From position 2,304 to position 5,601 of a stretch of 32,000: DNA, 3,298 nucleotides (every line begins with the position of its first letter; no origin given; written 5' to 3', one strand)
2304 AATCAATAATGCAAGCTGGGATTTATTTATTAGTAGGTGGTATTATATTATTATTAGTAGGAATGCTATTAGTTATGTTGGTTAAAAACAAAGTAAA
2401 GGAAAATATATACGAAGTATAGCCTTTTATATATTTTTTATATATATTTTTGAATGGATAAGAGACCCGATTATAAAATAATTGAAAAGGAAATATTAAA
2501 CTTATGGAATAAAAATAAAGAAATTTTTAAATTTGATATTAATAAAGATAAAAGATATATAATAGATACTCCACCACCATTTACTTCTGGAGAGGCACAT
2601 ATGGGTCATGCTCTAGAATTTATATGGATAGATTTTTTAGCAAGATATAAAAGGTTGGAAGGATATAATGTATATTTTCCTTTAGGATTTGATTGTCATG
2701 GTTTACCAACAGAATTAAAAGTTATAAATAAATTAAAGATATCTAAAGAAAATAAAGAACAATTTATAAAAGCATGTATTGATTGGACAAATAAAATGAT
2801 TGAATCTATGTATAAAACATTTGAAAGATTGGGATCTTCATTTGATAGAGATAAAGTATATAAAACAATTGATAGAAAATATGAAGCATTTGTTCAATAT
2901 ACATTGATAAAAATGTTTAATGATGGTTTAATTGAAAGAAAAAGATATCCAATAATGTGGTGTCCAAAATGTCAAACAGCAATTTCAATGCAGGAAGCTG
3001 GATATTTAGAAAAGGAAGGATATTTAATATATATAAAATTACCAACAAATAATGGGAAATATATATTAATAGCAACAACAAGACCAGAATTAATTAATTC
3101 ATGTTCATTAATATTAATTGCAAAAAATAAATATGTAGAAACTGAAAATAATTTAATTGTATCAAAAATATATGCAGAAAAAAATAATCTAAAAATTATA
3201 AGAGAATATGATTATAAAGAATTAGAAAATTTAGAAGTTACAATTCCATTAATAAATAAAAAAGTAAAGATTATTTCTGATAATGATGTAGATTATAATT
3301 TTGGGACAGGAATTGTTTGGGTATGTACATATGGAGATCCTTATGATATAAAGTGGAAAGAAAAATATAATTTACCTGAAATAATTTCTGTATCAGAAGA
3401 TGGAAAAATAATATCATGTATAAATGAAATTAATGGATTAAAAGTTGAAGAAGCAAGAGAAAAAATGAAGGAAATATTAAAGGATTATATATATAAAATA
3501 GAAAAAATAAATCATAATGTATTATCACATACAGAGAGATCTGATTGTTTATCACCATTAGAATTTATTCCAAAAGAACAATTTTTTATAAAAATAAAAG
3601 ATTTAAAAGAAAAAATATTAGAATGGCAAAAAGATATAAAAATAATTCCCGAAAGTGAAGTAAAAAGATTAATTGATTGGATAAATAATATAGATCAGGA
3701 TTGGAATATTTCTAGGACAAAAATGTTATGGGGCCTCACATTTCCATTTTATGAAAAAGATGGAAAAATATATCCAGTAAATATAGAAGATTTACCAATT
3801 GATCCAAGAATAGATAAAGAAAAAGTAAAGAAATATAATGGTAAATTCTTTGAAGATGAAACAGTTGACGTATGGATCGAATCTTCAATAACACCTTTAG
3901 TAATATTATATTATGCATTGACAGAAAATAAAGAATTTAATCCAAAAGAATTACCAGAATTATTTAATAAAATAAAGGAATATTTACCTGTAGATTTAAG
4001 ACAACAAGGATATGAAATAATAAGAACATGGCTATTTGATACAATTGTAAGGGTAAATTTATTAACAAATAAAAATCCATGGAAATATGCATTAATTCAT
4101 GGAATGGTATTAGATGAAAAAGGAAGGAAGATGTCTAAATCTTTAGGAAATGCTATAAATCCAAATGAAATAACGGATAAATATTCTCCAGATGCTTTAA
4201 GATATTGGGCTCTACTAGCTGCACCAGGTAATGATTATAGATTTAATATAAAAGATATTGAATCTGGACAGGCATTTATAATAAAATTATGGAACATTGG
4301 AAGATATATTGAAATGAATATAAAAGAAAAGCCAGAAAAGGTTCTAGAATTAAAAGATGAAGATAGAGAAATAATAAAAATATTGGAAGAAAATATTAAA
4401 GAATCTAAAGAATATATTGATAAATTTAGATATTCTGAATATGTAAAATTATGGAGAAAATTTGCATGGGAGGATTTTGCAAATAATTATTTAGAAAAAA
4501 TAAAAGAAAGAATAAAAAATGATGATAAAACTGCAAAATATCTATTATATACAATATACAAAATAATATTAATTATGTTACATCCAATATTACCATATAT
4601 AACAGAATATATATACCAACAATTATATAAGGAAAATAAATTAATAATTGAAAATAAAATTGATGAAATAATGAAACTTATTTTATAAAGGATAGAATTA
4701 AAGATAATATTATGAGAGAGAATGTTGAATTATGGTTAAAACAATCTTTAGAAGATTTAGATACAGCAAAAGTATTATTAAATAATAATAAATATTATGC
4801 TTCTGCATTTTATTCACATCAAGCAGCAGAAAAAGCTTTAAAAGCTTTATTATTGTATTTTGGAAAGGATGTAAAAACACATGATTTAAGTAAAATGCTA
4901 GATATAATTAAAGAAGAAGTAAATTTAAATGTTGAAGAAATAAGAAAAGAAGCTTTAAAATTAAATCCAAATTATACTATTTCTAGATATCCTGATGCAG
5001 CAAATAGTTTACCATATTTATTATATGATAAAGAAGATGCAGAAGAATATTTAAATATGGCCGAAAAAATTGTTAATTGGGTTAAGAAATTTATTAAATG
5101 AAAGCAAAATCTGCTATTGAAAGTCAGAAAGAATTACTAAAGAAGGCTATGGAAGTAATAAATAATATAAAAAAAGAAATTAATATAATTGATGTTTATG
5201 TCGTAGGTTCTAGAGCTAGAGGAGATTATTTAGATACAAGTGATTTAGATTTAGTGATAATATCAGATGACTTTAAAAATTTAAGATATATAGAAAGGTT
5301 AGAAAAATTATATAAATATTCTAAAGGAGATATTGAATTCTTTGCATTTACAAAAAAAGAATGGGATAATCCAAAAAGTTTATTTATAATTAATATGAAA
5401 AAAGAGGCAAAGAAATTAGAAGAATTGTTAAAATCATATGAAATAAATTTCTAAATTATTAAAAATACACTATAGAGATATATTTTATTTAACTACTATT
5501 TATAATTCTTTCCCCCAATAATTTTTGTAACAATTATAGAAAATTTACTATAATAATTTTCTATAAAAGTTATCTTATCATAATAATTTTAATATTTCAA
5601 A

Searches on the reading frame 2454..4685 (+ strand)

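Call 96: search_protein_families(library=pfam, proteins=[window:2454-4685:+], max_evalue=0.001)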
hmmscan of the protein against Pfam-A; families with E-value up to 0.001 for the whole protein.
window:2454-4685:+ (744 aa): 6 families
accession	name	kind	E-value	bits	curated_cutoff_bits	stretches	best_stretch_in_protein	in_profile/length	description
PF00133.28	tRNA-synt_1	-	2.5e-85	287.2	22.7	1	14-597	2-413/414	tRNA synthetases class I (I, L, M and V)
PF09334.17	tRNA-synt_1g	-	6.5e-29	101.3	20.1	3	36-177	2-130/391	tRNA synthetases class I (M)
PF08264.19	Anticodon_1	-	2e-22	80.1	25.1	1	637-734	1-102/148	Anticodon-binding domain of tRNA ligase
PF01406.26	tRNA-synt_1e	-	5.7e-10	39.5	27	1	538-589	233-283/301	tRNA synthetases class I (C) catalytic domain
PF01921.24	tRNA-synt_1f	-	7.7e-07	28.8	27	1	536-603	261-326/360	tRNA synthetases class I (K)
PF13603.12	tRNA-synt_1_2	-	9.3e-05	22.4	25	1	188-315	8-142/185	Leucyl-tRNA synthetase, editing domain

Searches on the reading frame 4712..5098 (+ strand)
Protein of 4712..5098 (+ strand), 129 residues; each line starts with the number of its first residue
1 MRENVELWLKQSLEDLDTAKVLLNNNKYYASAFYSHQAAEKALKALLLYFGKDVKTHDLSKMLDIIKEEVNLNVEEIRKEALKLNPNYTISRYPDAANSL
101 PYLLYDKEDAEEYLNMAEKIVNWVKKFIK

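Call 96: search_protein_families(library=pfam, proteins=[window:4712-5098:+], max_evalue=0.001)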
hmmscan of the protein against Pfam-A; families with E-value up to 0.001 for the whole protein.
window:4712-5098:+ (129 aa): 1 family
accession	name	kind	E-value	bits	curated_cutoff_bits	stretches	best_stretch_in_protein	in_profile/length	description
PF05168.19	HEPN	-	8.5e-34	116.7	22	1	5-126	1-116/117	HEPN domain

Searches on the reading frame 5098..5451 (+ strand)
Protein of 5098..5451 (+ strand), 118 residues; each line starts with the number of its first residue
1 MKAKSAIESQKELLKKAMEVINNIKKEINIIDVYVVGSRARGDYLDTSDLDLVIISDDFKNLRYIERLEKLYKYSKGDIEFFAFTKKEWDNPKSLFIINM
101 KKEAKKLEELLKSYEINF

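Call 96: search_protein_families(library=pfam, proteins=[window:5098-5451:+], max_evalue=0.001)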
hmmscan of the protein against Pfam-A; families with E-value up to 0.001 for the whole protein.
window:5098-5451:+ (118 aa): 3 families
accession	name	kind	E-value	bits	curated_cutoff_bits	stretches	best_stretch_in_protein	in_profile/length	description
PF01909.29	NTP_transf_2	-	1e-10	42.3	21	1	20-74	4-57/93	Nucleotidyltransferase domain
PF18765.7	Polbeta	-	2.6e-07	31.1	26.9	1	20-75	3-58/93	Polymerase beta, Nucleotidyltransferase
PF22600.2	MTPAP-like_central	-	9.6e-06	26.2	27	1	7-72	19-84/139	Poly(A) RNA polymerase, mitochondrial-like, central palm domain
